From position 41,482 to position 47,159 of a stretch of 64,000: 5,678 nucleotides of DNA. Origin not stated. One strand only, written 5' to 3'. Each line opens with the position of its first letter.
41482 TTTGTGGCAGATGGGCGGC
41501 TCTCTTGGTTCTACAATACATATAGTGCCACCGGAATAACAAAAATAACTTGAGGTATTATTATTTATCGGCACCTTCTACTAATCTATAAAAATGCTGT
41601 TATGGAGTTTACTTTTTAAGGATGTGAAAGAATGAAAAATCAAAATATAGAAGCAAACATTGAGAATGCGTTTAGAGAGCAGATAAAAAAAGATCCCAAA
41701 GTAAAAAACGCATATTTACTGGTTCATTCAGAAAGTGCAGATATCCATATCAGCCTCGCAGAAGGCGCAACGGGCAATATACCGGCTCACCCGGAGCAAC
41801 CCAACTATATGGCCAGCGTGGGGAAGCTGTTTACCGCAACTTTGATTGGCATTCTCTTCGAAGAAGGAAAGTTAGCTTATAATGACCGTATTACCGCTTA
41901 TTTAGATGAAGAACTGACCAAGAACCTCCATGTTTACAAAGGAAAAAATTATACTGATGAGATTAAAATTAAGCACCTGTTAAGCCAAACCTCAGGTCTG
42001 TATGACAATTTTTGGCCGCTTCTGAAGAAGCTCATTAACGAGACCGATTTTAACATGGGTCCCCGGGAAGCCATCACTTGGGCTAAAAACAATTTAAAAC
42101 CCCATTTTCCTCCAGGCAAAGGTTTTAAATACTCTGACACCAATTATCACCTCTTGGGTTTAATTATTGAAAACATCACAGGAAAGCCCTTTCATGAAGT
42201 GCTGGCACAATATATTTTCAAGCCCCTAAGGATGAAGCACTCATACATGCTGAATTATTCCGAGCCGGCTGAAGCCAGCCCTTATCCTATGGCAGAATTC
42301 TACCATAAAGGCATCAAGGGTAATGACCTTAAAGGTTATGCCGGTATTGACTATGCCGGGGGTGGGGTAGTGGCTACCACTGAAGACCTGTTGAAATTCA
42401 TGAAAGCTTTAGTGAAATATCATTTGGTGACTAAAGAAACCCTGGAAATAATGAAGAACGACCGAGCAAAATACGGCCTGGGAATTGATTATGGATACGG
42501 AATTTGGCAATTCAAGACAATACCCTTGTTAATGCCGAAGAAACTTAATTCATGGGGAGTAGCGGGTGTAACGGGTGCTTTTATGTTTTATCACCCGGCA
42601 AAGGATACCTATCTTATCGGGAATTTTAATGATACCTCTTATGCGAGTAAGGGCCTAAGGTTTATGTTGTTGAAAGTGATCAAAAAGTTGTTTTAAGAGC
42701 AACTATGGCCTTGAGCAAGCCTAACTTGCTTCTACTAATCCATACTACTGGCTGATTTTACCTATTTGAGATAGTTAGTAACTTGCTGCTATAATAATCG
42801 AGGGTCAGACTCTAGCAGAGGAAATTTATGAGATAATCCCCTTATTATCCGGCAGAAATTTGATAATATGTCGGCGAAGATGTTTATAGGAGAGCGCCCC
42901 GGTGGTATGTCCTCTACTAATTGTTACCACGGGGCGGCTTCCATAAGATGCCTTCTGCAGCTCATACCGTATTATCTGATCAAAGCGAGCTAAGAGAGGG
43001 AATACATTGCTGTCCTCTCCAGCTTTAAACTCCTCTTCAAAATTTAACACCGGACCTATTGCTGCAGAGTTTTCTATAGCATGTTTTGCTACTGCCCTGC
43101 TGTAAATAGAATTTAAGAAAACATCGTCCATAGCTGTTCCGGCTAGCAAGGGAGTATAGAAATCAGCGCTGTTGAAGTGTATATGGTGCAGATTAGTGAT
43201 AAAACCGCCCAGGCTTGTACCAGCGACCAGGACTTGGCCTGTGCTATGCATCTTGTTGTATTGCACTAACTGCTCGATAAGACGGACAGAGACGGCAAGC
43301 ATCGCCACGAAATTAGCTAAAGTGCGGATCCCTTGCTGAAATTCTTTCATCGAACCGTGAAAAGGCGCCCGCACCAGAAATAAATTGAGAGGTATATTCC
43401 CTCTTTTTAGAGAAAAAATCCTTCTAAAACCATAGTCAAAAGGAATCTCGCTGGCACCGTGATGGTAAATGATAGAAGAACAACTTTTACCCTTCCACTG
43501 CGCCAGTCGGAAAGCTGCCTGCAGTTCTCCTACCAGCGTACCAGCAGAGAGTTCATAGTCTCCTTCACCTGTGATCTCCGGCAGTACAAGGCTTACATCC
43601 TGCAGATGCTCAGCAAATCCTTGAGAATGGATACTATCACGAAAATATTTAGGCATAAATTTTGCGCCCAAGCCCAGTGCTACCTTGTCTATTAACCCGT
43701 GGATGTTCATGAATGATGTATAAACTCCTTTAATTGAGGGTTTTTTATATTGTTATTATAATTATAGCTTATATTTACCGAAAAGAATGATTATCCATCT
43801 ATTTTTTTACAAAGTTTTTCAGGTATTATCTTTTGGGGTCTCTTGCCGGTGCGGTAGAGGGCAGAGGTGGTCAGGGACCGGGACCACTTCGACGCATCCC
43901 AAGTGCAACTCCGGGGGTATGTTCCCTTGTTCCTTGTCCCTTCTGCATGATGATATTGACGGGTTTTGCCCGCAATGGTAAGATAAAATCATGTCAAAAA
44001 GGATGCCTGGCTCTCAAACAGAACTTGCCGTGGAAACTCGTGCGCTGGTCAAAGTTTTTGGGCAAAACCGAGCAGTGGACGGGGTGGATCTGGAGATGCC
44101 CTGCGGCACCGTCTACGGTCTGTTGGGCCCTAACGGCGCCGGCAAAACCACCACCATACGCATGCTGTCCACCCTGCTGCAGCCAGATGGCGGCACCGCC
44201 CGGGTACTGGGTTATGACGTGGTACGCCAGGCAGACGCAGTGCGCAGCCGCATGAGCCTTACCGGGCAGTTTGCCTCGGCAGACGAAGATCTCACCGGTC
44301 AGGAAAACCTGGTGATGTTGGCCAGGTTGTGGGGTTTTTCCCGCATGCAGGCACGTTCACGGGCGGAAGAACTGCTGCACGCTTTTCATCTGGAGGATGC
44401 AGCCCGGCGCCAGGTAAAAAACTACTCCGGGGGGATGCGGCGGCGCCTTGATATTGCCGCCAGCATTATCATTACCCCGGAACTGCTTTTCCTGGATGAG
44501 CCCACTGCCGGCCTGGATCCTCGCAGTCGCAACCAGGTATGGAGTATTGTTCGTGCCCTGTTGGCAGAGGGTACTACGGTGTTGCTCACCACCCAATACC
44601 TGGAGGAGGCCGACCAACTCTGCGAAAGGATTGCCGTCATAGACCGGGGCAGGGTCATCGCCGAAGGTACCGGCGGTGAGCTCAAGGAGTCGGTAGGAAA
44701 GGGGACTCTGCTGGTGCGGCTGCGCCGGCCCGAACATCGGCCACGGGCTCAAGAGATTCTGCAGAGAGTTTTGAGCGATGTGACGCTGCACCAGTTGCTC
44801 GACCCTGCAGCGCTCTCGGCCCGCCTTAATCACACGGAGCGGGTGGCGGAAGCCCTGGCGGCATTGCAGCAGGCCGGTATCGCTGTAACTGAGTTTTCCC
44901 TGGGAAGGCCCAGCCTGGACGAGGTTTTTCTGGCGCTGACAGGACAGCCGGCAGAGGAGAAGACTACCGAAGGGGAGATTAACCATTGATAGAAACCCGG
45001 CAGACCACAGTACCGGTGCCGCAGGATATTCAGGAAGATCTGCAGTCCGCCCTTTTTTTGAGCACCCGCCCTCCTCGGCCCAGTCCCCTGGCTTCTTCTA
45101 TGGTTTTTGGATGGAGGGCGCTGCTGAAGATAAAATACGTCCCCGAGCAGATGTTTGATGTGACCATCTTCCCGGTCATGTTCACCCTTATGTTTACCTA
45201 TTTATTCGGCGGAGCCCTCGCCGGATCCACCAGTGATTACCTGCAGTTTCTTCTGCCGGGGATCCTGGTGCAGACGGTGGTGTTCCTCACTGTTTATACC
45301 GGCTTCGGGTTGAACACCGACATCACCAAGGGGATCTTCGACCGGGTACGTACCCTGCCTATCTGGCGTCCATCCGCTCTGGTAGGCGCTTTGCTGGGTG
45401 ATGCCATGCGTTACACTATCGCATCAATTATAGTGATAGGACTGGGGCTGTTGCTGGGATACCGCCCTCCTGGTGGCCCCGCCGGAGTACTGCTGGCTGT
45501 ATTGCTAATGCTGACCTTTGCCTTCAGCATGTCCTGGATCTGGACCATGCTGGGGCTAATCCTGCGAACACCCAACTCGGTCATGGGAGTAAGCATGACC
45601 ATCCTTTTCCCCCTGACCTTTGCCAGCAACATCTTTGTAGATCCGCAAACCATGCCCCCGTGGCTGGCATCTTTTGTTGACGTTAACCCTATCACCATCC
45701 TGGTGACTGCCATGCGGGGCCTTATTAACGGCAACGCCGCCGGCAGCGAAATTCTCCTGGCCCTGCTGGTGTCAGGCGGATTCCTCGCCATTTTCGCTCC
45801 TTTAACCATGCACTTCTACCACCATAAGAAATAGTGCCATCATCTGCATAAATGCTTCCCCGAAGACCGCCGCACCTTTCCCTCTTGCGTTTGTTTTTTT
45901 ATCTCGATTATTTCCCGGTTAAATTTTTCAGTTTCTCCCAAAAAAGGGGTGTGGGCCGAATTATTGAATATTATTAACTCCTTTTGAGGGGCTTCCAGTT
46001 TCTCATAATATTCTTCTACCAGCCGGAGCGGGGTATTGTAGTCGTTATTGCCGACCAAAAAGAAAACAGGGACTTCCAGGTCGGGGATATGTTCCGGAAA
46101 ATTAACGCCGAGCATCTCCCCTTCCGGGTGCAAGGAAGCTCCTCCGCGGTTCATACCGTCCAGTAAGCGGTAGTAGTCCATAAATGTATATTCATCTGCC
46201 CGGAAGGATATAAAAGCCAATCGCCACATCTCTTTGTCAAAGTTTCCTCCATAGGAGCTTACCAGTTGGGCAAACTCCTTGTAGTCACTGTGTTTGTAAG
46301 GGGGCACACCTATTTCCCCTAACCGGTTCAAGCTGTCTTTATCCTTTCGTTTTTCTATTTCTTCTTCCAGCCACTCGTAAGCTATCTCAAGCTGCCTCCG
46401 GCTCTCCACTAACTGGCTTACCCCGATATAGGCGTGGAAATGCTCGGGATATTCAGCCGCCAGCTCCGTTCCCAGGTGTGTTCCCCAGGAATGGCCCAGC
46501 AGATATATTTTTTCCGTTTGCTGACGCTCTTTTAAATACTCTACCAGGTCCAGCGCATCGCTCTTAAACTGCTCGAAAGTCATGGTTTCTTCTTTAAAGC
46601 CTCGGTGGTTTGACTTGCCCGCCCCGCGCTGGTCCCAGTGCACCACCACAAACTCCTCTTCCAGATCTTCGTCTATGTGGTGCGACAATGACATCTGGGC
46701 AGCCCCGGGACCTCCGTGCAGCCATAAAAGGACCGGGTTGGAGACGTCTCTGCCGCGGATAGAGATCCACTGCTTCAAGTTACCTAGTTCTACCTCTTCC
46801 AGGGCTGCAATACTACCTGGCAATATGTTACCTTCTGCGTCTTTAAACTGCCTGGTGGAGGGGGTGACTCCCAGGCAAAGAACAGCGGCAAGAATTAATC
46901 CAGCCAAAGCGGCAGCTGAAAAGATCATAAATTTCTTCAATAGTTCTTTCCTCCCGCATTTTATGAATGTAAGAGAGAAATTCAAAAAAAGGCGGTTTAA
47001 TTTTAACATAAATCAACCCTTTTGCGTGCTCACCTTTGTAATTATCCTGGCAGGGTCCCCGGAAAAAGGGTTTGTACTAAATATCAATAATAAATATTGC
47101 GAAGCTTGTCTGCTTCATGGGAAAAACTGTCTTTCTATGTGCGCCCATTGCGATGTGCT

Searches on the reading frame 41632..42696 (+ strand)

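Call 78: search_protein_families(library=pfam, proteins=[window:41632-42696:+], max_evalue=0.001)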
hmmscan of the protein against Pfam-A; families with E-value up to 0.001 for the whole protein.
window:41632-42696:+ (354 aa): 1 family
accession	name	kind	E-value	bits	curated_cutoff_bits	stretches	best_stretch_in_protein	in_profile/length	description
PF00144.29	Beta-lactamase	-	4.6e-42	144.8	27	1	47-336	39-312/329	Beta-lactamase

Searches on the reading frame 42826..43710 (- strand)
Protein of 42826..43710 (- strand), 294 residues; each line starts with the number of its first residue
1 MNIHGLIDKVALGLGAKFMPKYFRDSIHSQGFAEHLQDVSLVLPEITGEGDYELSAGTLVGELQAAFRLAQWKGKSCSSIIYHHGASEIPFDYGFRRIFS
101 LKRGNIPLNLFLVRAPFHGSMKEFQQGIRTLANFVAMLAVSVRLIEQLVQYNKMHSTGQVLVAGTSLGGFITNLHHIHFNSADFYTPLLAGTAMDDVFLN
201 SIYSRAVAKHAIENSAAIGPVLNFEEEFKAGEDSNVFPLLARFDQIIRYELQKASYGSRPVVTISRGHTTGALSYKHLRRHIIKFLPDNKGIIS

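Call 78: search_protein_families(library=pfam, proteins=[window:42826-43710:-], max_evalue=0.001)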
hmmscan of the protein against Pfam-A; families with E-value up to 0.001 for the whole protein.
window:42826-43710:- (294 aa): 1 family
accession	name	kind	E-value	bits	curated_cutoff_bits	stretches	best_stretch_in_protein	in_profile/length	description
PF09752.15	ABHD18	-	0.00064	19.4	21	0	111-214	125-231/351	Alpha/beta hydrolase domain containing 18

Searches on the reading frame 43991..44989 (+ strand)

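Call 78: search_protein_families(library=pfam, proteins=[window:43991-44989:+], max_evalue=0.001)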
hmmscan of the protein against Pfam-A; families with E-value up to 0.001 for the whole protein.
window:43991-44989:+ (332 aa): 5 families
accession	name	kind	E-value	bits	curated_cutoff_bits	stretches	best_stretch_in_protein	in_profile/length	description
PF00005.33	ABC_tran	-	9.5e-30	104.4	25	1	30-173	2-137/137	ABC transporter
PF13304.12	AAA_21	-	3.1e-12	47.6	27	1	120-202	220-298/304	AAA domain, putative AbiEii toxin, Type IV TA system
PF13732.12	DrrA1-3_C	-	3.8e-07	31.1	27.4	1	226-316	1-80/81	ATP-binding protein DrrA1-3-like, C-terminal domain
PF02702.23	KdpD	-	0.00018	21.5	26.1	1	118-218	41-141/210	Osmosensitive K+ channel His kinase sensor domain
PF13401.12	AAA_22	-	0.00028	21.6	27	0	44-176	10-97/130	AAA domain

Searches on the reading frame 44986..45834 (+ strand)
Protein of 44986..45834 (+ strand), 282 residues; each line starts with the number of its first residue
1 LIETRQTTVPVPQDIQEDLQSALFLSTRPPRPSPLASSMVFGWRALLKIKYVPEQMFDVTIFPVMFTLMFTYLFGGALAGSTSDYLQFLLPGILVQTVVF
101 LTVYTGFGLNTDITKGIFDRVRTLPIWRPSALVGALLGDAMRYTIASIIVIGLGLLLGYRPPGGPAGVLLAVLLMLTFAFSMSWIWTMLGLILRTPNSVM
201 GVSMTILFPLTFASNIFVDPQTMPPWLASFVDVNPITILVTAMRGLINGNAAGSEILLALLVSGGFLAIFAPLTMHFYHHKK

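Call 78: search_protein_families(library=pfam, proteins=[window:44986-45834:+], max_evalue=0.001)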
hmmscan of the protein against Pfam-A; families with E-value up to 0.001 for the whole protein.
window:44986-45834:+ (282 aa): 2 families
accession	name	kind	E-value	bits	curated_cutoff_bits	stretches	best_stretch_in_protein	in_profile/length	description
PF01061.29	ABC2_membrane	-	6.1e-25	88.4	26.9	1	41-246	6-209/211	ABC-2 type transporter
PF12698.13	ABC2_membrane_3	-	5.9e-10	39.2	31.6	1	61-271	143-342/347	ABC-2 family transporter protein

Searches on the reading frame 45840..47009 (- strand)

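Call 78: search_protein_families(library=pfam, proteins=[window:45840-47009:-], max_evalue=0.001)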
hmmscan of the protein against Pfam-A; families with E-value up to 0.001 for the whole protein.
window:45840-47009:- (389 aa): 7 families
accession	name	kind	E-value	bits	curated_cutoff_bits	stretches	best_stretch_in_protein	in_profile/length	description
PF12146.15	Hydrolase_4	-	3.2e-20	72.9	27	1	112-213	23-122/239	Serine aminopeptidase, S33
PF00561.26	Abhydrolase_1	-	5.3e-18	66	25.8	1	92-357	1-242/245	alpha/beta hydrolase fold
PF12697.13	Abhydrolase_6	-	7.1e-11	43.6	26.3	1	94-363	1-214/217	Alpha/beta hydrolase family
PF00326.27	Peptidase_S9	-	4.3e-06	26.8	22.6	0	118-225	13-123/213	Prolyl oligopeptidase family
PF02129.25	Peptidase_S15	-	0.00014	22.1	23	0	116-202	48-131/262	X-Pro dipeptidyl-peptidase (S15 family)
PF10230.15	LIDHydrolase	-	0.00027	21.2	27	1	91-193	2-112/262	Lipid-droplet associated hydrolase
PF01738.24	DLH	-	0.00039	20.5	21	0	142-193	71-123/217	Dienelactone hydrolase family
